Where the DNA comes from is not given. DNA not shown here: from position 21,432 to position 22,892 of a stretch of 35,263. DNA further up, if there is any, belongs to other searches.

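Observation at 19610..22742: Glycan-synthesis cassette (GT1 + GT2 + GDP-mannose 4,6-dehydratase) inside the virion structural operon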

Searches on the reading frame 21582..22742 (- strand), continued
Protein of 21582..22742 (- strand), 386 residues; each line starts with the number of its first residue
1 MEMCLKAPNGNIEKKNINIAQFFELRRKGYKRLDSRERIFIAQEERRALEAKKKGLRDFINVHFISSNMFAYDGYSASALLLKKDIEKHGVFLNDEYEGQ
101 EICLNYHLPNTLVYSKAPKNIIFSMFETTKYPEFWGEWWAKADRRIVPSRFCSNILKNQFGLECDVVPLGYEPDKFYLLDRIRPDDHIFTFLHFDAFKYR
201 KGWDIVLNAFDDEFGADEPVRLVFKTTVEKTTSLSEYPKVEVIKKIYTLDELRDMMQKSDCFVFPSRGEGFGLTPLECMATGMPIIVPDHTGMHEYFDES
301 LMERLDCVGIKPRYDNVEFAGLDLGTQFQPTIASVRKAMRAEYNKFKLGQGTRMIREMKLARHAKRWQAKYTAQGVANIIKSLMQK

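Call 48: search_dna_similar(query=window:21582-22742:-, collection=phages, mode=protein, max_rows=30, max_evalue=0.001)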
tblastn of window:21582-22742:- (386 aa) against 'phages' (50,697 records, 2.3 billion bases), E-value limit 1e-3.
Records with a match: 149; places in all: 177; records where one place covers at least 80% of the query: 50.
Best place of each record, by identity: <60% 149.
By first word of the organism name: Streptomyces 127; Rhodococcus 9; Arthrobacter 6; Acidianus 4; Bacteriophage 2; Microcystis 1.
By host as written in the record: Streptomyces griseus ATCC 10137 52; Streptomyces lividans JI 1326 29; Streptomyces viridochromogenes DSM40736 12; Streptomyces sanglieri UNT16F27A 9; Streptomyces mirabilis NRRL B-2400 7; Streptomyces griseofuscus ATCC 23916 7; - 7; Rhodococcus erythropolis RIA 643 6; and 10 more.
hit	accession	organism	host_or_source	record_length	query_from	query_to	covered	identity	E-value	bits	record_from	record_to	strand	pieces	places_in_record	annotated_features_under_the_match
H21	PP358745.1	Streptomyces phage Enygma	Streptomyces mirabilis NRRL B-2400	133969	57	380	84%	24.6%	6e-13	76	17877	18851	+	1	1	41: glycosyltransferase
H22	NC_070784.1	Streptomyces phage TunaTartare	Streptomyces mirabilis NRRL B-2400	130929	60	385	84%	24.3%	3e-15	84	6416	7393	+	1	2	18: glycosyltransferase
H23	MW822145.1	Streptomyces phage TunaTartare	Streptomyces mirabilis NRRL B-2400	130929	60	385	84%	24.3%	3e-15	84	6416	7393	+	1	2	18: glycosyltransferase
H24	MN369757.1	Streptomyces phage Bordeaux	Streptomyces griseus ATCC 10137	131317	57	380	84%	24.3%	7e-13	76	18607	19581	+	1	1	42: glycosyltransferase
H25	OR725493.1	Streptomyces phage Spelly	Streptomyces griseus ATCC 10137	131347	57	380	84%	24.3%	7e-13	76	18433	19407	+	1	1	44: glycosyltransferase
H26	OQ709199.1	Streptomyces phage PumpkinSpice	Streptomyces griseofuscus ATCC 23916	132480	57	380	84%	24.3%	7e-13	76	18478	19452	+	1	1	43: glycosyltransferase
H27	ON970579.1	Streptomyces phage Spilled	Streptomyces griseus ATCC 10137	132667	57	380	84%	24.3%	7e-13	76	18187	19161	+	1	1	44: glycosyltransferase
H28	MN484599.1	Streptomyces phage Wipeout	Streptomyces griseus ATCC 10137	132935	57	380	84%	24.3%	7e-13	76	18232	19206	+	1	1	41: glycosyltransferase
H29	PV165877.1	Streptomyces phage CeilingFan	Streptomyces griseus ATCC 10137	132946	57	380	84%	24.3%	7e-13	76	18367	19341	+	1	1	43: glycosyltransferase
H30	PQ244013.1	Streptomyces phage KentuckyRacer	Streptomyces griseus ATCC 10137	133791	57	380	84%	24.3%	7e-13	76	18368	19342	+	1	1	44: glycosyltransferase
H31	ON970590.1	Streptomyces phage JimJam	Streptomyces griseus ATCC 10137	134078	57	380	84%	24.3%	7e-13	76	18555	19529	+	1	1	44: glycosyltransferase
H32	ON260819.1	Streptomyces phage SaltySpitoon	Streptomyces griseus ATCC 10137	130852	57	380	84%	24.3%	9e-13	76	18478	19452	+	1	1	44: glycosyltransferase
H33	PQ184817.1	Streptomyces phage Jollison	Streptomyces lividans JI 1326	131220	57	380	84%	24.3%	9e-13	76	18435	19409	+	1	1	43: glycosyltransferase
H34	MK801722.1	Streptomyces phage Birchlyn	Streptomyces griseus ATCC 10137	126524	57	380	84%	24.3%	1e-12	76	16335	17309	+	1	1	41: glycosyltransferase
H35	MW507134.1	Streptomyces phage Battuta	Streptomyces sanglieri UNT16F27A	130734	57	380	84%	24.3%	1e-12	76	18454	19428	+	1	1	42: glycosyltransferase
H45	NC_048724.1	Streptomyces phage Karimac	Streptomyces griseus ATCC 10137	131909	57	380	84%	23.2%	2e-12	75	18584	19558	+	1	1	43: glycosyltransferase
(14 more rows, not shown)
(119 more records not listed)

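Call 50: get_annotated_region(hit=H45, flank=7000)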
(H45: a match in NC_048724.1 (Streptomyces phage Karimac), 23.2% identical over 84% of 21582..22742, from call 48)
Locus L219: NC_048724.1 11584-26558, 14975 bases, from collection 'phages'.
description: Streptomyces phage Karimac, complete genome.
organism: Streptomyces phage Karimac (NCBI taxid 2283303)
taxonomy: Viruses; Duplodnaviria; Heunggongvirae; Uroviricota; Caudoviricetes; Stanwilliamsviridae; Boydwoodruffvirinae; Karimacvirus; Streptomyces virus Karimac
host: Streptomyces griseus ATCC 10137; source: soil; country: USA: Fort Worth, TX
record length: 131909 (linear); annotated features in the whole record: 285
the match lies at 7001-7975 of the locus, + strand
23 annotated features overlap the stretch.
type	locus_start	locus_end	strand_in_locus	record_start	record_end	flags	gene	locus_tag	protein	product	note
CDS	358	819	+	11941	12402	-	27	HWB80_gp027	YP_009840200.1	HNH endonuclease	-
CDS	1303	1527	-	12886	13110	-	28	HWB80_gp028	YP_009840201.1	hypothetical protein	-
CDS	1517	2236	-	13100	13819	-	29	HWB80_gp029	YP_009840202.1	FAD-dependent thymidylate synthase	ThyX thymidylate synthase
CDS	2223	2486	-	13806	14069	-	30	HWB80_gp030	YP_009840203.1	hypothetical protein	-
CDS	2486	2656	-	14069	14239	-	31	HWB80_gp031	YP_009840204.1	hypothetical protein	-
CDS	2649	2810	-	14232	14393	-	32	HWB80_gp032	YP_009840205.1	hypothetical protein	-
CDS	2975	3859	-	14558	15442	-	33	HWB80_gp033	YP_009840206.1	DUF2637 domain-containing protein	-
CDS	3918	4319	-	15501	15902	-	34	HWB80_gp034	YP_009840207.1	DNA binding protein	-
CDS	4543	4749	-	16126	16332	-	35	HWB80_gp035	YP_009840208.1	hypothetical protein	-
CDS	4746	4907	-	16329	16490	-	36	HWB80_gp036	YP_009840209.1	hypothetical protein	-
CDS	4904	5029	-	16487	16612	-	37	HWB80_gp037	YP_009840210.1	hypothetical protein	-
tRNA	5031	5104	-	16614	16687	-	38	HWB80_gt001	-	tRNA-Thr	tRNA Thr(cgt)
CDS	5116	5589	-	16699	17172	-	39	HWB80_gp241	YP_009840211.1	HNH endonuclease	-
CDS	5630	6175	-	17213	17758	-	40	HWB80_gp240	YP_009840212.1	transglycosylase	hydrolase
CDS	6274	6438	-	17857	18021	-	41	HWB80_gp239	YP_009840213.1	hypothetical protein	-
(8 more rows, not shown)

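Call 58: predict_structure(alignment_id=A3)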
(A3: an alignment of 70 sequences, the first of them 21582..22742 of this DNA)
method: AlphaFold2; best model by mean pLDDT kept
length: 386 residues; sequences in the alignment: 70
mean_pLDDT: 94.2   pTM: 0.85
mean pLDDT of the five models: 94.2, 93.7, 93.7, 93.7, 92.6
residues with pLDDT >= 90: 340; 70-90: 35; 50-70: 11; < 50: 0
segments of 3 or more residues with pLDDT < 50: none
pLDDT, mean of each block of 10 residues (from residue 1): 93 94 97 92 79 76 84 84 95 95 96 96 96 97 98 98 97 96 96 95 97 98 96 97 94 97 90 92 97 96 98 89 96 99 98 98 98 98 95
secondary structure, 60 per line:
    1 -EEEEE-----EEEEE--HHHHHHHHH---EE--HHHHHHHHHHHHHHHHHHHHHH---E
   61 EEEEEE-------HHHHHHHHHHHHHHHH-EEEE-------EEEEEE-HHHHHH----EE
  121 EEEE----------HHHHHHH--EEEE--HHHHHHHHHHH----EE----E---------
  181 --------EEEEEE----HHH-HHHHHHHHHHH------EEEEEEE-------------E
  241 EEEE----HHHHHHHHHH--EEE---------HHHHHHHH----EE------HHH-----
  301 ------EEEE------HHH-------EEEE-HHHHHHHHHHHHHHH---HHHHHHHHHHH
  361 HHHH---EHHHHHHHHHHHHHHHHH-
elements in order: E2-6 E12-16 H19-27 H35-56 E60-66 H74-89 E91-94 E102-107 H109-114 E119-124 H135-141 E144-147 H150-160 E189-194 H203-213 E220-226 E240-244 H249-258 E261-263 H273-280 E307-310 E327-330 H332-346 H350-364 H369-385
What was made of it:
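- On CAZy GT4 / Pfam Glycos_transf_1 (retaining GT-B glycosyltransferases): AF2 model with pLDDT 94.2 and pTM 0.85 (call 58).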

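Call 60: search_protein_families(library=pfam, alignment_id=A4, max_evalue=0.001)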
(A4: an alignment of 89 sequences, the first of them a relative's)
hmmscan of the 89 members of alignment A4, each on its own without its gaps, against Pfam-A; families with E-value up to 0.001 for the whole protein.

A. member 1, L147:13287-14003:+ (239 aa): 2 families
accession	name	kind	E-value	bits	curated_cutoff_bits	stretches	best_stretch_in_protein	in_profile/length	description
PF13578.12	Methyltransf_24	-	8.4e-08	33.5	26.3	1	66-173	1-104/105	Methyltransferase domain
PF01596.23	Methyltransf_3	-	0.0009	19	22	0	41-169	24-150/204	O-methyltransferase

B. families by the number of members that match (of 89 scanned): 37 families (the first 25 are shown)
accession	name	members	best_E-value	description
PF00534.26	Glycos_transf_1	15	1.4e-50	Glycosyl transferases group 1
PF13692.12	Glyco_trans_1_4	11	4.1e-29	Glycosyl transferases group 1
PF13524.12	Glyco_trans_1_2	11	3e-11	Glycosyl transferase-like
PF00535.33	Glycos_transf_2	10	1.6e-29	Glycosyl transferase family 2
PF20706.3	GT4-conflict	9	2.1e-19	Family 4 Glycosyltransferase in conflict systems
PF13439.12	Glyco_transf_4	8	4.1e-07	Glycosyltransferase Family 4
PF13578.12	Methyltransf_24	6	3.6e-16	Methyltransferase domain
PF13649.12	Methyltransf_25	5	3.7e-06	Methyltransferase domain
PF13489.12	Methyltransf_23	5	8.5e-05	Methyltransferase domain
PF05050.19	Methyltransf_21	4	3.6e-16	Methyltransferase FkbM domain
PF08241.18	Methyltransf_11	4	2.1e-08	Methyltransferase domain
PF01596.23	Methyltransf_3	4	1.9e-07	O-methyltransferase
PF01728.25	FtsJ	4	4.6e-07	FtsJ-like methyltransferase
PF13641.12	Glyco_tranf_2_3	4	1.2e-06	Glycosyltransferase like family 2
PF10111.15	Glyco_tranf_2_2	4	4.1e-06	Glycosyltransferase like family 2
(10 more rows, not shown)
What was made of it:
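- Among ORFs with a recognisable family, glycan-related genes dominate the interval (call 60).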

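Call 62: fold_search(model_id=the predicted structure, library=pdb)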
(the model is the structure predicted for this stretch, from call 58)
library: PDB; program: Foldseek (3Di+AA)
matches with E <= 10: 1512; with E <= 0.001: 419
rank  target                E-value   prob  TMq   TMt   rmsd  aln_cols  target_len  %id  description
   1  3oy2_A                3.0e-14  1.00  0.65  0.64   5.0       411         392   14  Crystal structure of a putative glycosyltransferase from Paramecium bursaria Chlorella virus NY2A (released 2010-11-17)
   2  3c48_B                1.1e-12  1.00  0.45  0.44  10.6       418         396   13  Structure of the retaining glycosyltransferase MshA: The first step in mycothiol biosynthesis. Organism: Corynebacteri (released 2008-03-25)
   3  8jjn_A                2.5e-12  1.00  0.60  0.71   4.8       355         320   11  Structure of SenB in complex with UDP-Glc and PO4- at 1.98 Angstroms resolution (released 2024-02-07)
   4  9dcm_C                3.0e-12  1.00  0.42  0.36  11.6       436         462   14  Sucrose-phosphate synthase from Leishmania major (released 2025-10-29)
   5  8rz3_B                3.4e-12  1.00  0.60  0.71   5.3       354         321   12  Structures of Se- glycosyltransferase SenB from Variovorax paradoxus (released 2024-09-11)
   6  3fro_A                3.4e-12  1.00  0.53  0.47   7.0       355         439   15  Crystal structure of Pyrococcus abyssi glycogen synthase with open and closed conformations (released 2010-01-12)
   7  3l01_A                4.6e-12  1.00  0.54  0.50   6.8       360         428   15  Crystal structure of monomeric glycogen synthase from Pyrococcus abyssi (released 2010-12-29)
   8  3c4q_A                4.8e-12  1.00  0.64  0.63   4.9       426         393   12  Structure of the retaining glycosyltransferase MshA : The first step in mycothiol biosynthesis. Organism : Corynebacte (released 2008-04-01)
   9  8uag                  5.1e-12  1.00  0.50  0.42   8.2       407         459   16  Sucrose-phosphate synthase-like protein from Leishmania major (released 2024-12-18)
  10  8vrf_A                5.4e-12  1.00  0.48  0.41   9.0       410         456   15  Sucrose-phosphate synthase-like protein from Leishmania major (released 2025-08-13)
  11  8rz3_A                8.7e-12  1.00  0.60  0.71   6.1       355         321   11  Structures of Se- glycosyltransferase SenB from Variovorax paradoxus (released 2024-09-11)
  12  8jjq_A                8.7e-12  1.00  0.59  0.70   6.9       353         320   12  Structure of SenB in complex with UDP-GalNAc at 1.64 Angstroms resolution (released 2024-02-07)
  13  8jjq_C                9.8e-12  1.00  0.60  0.70   6.7       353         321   12  Structure of SenB in complex with UDP-GalNAc at 1.64 Angstroms resolution (released 2024-02-07)
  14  9dcm_B                1.1e-11  1.00  0.42  0.36  10.6       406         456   16  Sucrose-phosphate synthase from Leishmania major (released 2025-10-29)
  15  2bis_A                1.4e-11  1.00  0.52  0.46   7.2       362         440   15  Structure of glycogen synthase from Pyrococcus abyssi (released 2005-11-28)
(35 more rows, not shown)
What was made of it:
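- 21582..22742 (-): GT4-family (GT-B, retaining) glycosyltransferase, 386 aa, with a family-specific N-terminal module of about 57 aa. It is the conserved 'anchor' gene of the capsid-adjacent glycan island and the proposed priming enzyme. AF2 pLDDT 94, with best PDB matches 3oy2, MshA, PimA and WaaG (calls 58, 62).
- On CAZy GT4 / Pfam Glycos_transf_1 (retaining GT-B glycosyltransferases): Foldseek gives 419 PDB hits at E <= 1e-3, led by the GT4 enzymes 3oy2, MshA, PimA, WaaG and BshA (call 62).
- Closest known: Chlorovirus. Same: The best PDB neighbour of the window's GT4 is a chlorovirus NY-2A GT, 3oy2 (call 62).
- The best PDB neighbour of GT4 is a chlorovirus GT, and chloroviruses glycosylate their capsid protein with their own enzymes (call 62). 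Most characterised GT4 enzymes act on lipids or sugars (call 62).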

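Call 68: fold_search(model_id=the predicted structure, library=viral)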
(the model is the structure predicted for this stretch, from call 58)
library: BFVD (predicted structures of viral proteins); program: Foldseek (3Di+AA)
matches with E <= 10: 776; with E <= 0.001: 180
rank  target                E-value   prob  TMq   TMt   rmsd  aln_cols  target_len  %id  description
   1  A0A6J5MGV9            3.2e-21  1.00  0.71  0.81   3.2       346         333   21  RfaG Glycosyltransferase [uncultured Caudovirales phage]
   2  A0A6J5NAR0            3.2e-19  1.00  0.60  0.67   2.9       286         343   23  RfaG Glycosyltransferase [uncultured Caudovirales phage]
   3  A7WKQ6                1.7e-18  1.00  0.69  0.80   3.7       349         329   15  Putative glycosyltransferase [Betalipothrixvirus pezzuloense]
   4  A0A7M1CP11            2.8e-18  1.00  0.65  0.69   4.6       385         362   18  (no name in the UniProt tables at hand)
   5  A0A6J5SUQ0            1.2e-17  1.00  0.73  0.31   4.5       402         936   17  Methyltransferase FkbM [uncultured Caudovirales phage]
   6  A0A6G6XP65            4.0e-16  1.00  0.55  0.76   3.3       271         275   21  (no name in the UniProt tables at hand)
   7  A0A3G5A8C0            7.7e-16  1.00  0.66  0.60   4.7       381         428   16  Glycosyltransferase family 1 protein [Hyperionvirus sp.]
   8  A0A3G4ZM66            1.1e-15  1.00  0.68  0.27   8.1       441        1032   14  Glycosyltransferase [Terrestrivirus sp.]
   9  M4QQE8                2.4e-15  1.00  0.37  0.46  21.4       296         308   20  (no name in the UniProt tables at hand)
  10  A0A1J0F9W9            8.6e-15  1.00  0.64  0.61   5.2       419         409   14  (no name in the UniProt tables at hand)
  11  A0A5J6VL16            1.5e-14  1.00  0.60  0.33   5.9       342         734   18  Glycosyl transferase family 1 domain-containing protein [Megaviridae environmental sample]
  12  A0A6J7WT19            1.2e-13  1.00  0.62  0.60   4.6       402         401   13  RfaG Glycosyltransferase [uncultured Caudovirales phage]
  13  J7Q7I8                1.0e-12  1.00  0.61  0.70   4.8       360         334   14  Putative glycosyltransferase [Alphaspiravirus yamagawaense]
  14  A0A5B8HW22            1.1e-12  1.00  0.62  0.41   4.7       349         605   13  Glycosyl transferase family 2 [Mimiviridae sp. ChoanoV1]
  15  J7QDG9                1.5e-12  1.00  0.51  0.60   5.1       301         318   17  Putative glycosyltransferase [Alphaspiravirus yamagawaense]
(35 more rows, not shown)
